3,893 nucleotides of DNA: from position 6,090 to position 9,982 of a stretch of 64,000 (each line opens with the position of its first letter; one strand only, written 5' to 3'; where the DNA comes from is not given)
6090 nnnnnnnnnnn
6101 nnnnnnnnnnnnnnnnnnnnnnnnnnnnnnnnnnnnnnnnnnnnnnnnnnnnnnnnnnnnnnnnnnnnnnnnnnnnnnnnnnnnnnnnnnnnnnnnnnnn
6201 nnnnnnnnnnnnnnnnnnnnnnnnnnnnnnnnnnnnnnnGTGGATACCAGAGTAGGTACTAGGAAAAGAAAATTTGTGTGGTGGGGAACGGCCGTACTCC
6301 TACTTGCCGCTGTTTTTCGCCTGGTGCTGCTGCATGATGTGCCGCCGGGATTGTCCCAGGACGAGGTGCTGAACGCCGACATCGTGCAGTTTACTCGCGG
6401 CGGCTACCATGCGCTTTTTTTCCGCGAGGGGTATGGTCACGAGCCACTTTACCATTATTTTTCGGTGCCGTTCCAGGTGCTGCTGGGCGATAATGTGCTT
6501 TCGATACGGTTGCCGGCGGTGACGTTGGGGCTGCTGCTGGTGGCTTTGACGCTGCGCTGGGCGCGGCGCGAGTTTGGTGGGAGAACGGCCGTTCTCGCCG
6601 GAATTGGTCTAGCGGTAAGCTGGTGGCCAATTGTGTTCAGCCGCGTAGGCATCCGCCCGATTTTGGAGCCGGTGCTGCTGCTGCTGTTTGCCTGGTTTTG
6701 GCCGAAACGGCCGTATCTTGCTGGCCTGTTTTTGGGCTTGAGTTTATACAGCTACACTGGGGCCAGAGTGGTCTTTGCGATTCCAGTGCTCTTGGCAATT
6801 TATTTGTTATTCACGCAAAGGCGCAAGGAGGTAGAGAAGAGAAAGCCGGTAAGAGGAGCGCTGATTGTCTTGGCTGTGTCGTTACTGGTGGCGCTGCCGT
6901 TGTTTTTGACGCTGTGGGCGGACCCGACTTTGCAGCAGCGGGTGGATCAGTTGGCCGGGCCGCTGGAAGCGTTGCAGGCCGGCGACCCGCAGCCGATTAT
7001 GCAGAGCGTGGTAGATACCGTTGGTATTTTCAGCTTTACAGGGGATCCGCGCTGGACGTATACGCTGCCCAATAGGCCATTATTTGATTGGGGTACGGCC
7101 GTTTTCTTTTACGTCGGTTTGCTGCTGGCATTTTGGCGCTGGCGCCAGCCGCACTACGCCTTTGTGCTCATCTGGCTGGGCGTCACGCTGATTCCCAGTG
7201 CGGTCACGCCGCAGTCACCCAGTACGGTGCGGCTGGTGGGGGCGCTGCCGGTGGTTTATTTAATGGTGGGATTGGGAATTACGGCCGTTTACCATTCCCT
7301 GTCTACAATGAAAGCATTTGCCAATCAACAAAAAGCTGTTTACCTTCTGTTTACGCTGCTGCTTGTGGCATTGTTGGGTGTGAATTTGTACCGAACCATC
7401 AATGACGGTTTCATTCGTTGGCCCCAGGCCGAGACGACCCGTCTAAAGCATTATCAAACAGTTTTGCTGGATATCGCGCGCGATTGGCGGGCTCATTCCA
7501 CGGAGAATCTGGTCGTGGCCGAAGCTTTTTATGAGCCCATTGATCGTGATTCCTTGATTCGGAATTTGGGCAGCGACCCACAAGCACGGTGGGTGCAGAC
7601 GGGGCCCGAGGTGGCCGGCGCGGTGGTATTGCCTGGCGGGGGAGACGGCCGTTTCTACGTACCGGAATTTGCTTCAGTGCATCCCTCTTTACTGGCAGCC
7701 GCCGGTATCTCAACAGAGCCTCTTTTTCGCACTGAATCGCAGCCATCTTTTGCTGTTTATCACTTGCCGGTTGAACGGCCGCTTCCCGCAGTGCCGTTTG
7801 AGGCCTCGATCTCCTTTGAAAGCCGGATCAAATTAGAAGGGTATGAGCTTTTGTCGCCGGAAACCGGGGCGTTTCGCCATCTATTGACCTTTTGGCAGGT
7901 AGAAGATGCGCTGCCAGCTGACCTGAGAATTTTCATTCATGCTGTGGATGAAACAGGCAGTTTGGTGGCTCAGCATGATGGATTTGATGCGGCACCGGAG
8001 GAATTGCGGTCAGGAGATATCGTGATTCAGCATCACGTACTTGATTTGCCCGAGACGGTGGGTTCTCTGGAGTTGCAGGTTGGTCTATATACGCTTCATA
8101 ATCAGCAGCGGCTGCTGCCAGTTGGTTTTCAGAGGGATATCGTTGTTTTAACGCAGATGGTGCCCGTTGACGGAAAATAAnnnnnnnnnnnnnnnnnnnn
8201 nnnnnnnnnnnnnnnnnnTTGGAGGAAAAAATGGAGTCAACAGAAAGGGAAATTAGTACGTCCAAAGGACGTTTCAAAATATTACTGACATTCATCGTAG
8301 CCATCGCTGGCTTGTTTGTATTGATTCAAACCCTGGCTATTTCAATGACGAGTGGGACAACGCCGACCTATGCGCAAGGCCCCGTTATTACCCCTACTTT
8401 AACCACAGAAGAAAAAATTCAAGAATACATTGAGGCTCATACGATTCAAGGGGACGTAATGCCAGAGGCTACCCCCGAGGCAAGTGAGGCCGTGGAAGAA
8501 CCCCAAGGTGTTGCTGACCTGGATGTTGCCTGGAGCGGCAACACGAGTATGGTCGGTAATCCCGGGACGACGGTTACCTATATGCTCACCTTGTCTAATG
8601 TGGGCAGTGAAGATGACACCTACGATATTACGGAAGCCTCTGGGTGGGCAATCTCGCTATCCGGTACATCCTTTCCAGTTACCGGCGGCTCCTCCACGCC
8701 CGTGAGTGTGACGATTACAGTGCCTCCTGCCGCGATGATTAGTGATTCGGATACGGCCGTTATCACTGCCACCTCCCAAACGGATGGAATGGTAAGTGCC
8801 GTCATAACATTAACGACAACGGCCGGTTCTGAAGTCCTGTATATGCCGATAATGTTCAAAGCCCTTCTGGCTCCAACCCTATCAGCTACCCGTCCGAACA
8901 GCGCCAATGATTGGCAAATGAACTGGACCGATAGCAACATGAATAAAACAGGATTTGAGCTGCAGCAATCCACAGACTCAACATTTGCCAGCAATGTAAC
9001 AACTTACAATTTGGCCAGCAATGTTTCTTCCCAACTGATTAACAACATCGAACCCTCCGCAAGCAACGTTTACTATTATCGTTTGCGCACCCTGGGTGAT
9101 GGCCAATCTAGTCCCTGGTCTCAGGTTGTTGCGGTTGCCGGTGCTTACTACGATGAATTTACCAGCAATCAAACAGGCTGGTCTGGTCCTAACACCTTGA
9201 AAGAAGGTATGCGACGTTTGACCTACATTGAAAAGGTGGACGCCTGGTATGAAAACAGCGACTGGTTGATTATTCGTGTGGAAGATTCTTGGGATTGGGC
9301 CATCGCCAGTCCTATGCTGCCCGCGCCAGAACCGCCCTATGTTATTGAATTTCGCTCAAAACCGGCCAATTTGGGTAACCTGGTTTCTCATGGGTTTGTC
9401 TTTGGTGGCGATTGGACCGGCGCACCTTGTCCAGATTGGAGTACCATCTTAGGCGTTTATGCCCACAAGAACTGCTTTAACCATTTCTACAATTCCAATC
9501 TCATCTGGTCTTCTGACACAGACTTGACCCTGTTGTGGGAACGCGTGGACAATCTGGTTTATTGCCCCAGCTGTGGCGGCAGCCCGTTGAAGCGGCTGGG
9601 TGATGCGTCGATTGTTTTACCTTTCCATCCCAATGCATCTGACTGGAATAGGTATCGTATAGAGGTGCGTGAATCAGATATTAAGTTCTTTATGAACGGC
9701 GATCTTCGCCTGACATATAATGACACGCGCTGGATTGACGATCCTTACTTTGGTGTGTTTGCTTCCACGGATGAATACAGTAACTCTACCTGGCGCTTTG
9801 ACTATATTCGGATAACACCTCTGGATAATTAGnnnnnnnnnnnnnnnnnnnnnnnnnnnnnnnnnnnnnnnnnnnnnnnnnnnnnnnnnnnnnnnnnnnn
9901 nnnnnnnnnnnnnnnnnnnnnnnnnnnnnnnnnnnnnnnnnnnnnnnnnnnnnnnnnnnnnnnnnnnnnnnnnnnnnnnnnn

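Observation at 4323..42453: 38-kb island packed with 11 GT-C-like membrane proteins: candidate multi-step extracytoplasmic glycan assembly system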

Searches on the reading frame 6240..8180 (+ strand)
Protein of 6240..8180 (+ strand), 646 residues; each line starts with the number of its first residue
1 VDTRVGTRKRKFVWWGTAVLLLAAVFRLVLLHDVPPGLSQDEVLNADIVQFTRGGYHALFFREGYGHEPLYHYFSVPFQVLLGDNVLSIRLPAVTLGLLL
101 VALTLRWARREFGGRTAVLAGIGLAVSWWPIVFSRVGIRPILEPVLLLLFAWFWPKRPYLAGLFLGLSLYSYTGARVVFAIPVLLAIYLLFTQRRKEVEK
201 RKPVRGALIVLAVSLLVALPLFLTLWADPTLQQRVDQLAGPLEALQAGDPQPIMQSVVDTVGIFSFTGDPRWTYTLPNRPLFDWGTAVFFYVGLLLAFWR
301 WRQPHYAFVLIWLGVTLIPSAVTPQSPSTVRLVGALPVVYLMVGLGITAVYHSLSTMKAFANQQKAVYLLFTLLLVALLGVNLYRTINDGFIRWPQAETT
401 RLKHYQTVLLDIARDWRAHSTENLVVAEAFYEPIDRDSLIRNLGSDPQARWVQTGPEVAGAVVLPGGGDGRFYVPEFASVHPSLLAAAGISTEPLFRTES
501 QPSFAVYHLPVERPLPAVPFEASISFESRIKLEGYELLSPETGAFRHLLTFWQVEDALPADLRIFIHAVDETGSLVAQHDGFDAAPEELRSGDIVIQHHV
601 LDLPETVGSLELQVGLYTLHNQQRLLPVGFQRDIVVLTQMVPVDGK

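Call 3: search_protein_families(library=pfam, proteins=[window:6240-8180:+], max_evalue=0.01)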
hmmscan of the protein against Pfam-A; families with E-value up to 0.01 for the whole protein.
window:6240-8180:+ (646 aa): 1 family
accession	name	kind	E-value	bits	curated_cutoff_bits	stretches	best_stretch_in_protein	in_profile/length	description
PF13231.12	PMT_2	-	4.5e-08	33.9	26.1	1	68-214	3-154/160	Dolichyl-phosphate-mannose-protein mannosyltransferase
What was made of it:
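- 6240..8180 (+): GT-C no. 2, PMT_2 type, 646 aa, motif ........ at residue 39; shared C-terminal beta-sandwich (about 7740-8177). PMT_2 33.9 bits (call 3).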

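Call 6: search_protein_families(library=ncbifam, proteins=[window:6240-8180:+], max_evalue=0.01)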
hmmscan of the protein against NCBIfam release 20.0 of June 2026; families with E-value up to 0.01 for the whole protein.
window:6240-8180:+ (646 aa): 1 family
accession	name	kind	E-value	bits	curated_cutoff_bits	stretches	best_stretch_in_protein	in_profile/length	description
TIGR04151.1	exosort_VPDSG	exception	0.0029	17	300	1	146-229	34-110/306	VPDSG-CTERM-specific exosortase XrtC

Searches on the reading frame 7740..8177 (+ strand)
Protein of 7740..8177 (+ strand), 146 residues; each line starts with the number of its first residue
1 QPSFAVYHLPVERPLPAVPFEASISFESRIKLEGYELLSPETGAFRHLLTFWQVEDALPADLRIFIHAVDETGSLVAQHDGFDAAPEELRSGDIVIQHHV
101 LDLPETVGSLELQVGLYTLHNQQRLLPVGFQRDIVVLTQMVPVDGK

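Call 20: search_solved_structures(query=A1, max_evalue=10, show_alignments=2)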
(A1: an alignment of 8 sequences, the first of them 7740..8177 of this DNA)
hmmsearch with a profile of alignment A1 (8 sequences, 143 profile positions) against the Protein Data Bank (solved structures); distinct sequences matched with E-value up to 10: 0.

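Call 21: search_protein_families(library=pfam, alignment_id=A1, max_evalue=10)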
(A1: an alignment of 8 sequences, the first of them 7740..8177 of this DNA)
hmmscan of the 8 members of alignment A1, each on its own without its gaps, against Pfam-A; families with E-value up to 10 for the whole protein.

A. member 1, window:7740-8177:+ (146 aa): 0 families

B. families by the number of members that match (of 8 scanned): 6 families
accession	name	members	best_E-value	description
PF14524.12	Wzt_C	1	0.013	Wzt C-terminal domain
PF02221.20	E1_DerP2_DerF2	1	0.016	ML domain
PF19167.5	DUF5849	1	0.064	Family of unknown function (DUF5849)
PF16116.10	DUF4832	1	0.14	Domain of unknown function (DUF4832)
PF23829.1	DUF7199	1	0.14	Family of unknown function (DUF7199)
PF17877.7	Dis3l2_C_term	1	0.24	DIS3-like exonuclease 2 C terminal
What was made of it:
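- Tried and rejected: A Pfam scan of the eight C-terminal domains at E <= 10 gave only weak Wzt_C and ML hits (call 21).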

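Call 22: find_homologous_proteins(query=A1, max_evalue=0.00001)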
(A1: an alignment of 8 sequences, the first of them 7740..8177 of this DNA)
Query A1 (8 sequences) (146 aa, profile of the alignment): 121 proteins with E <= 0.00001 among 4670 candidates; the best 120 are listed.
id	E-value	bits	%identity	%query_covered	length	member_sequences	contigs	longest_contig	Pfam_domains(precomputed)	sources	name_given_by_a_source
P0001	2.2e-58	214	30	58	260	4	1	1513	-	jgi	-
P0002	2.5e-49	185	35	66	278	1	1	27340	-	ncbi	-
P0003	2.8e-49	185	30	48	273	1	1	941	-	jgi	jgi:hypothetical protein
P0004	8.0e-47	177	29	79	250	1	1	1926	-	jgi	jgi:hypothetical protein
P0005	1.7e-46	176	28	69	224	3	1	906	-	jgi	jgi:hypothetical protein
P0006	1.2e-44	170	29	77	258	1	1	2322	-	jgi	jgi:hypothetical protein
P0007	1.5e-44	169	29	75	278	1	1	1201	-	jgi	jgi:hypothetical protein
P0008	4.7e-44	168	30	81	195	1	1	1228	-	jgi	jgi:hypothetical protein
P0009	6.8e-42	161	33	66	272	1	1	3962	-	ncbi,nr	ncbi:MAG: hypothetical protein HYR94_00825, partial [Chloroflexi bacterium]|nr:hypothetical protein 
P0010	4.6e-41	158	31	73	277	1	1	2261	-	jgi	jgi:hypothetical protein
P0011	4.9e-41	158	30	88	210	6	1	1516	-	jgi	jgi:hypothetical protein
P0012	5.3e-41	158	34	73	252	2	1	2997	-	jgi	jgi:hypothetical protein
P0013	1.0e-40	157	30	75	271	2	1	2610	-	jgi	jgi:hypothetical protein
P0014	2.0e-40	156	35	71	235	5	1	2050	-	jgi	jgi:hypothetical protein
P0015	4.8e-40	155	33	82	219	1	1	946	-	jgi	jgi:hypothetical protein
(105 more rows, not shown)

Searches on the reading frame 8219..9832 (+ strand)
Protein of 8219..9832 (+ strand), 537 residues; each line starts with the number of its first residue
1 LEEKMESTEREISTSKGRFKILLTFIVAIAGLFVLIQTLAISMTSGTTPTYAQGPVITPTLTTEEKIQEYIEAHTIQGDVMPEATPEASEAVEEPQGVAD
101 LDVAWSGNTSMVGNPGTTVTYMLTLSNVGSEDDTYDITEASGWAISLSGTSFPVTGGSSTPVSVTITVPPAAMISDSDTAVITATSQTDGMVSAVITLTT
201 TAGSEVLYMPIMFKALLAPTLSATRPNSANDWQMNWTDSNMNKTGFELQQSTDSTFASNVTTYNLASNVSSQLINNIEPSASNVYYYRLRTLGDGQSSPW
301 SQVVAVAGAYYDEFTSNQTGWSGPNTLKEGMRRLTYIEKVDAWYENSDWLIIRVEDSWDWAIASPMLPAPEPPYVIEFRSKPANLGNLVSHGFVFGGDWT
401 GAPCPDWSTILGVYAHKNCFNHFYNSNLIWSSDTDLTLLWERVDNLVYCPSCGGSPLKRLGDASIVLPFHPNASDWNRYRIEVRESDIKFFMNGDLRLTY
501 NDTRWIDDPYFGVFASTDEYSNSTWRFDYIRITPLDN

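Call 3: search_protein_families(library=pfam, proteins=[window:8219-9832:+], max_evalue=0.01)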
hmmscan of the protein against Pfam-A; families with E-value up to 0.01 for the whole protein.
window:8219-9832:+ (537 aa): 2 families
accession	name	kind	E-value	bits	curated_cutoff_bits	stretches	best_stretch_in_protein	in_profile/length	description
PF11614.14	FixG_C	-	0.0014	19.3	25.6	1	120-189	34-105/119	IG-like fold at C-terminal of FixG, putative oxidoreductase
PF06439.18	3keto-disac_hyd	-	0.0053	17.3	26.8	0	473-505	124-156/187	3-keto-disaccharide hydrolase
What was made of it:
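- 8219..9832 (+): Membrane-anchored secreted protein, 537 aa: Thr-rich stretch, Ig-like region, C-terminal DUF1080/lectin-like region. Conserved inside the cluster; a possible acceptor or accessory protein. Only weak Pfam hits: FixG_C (0.0014) and 3keto-disac_hyd (0.0053) (call 3).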

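Call 7: search_protein_families(library=ncbifam, proteins=[window:8219-9832:+], max_evalue=0.01)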
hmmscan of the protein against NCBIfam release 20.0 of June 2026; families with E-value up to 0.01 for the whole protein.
window:8219-9832:+ (537 aa): 0 families
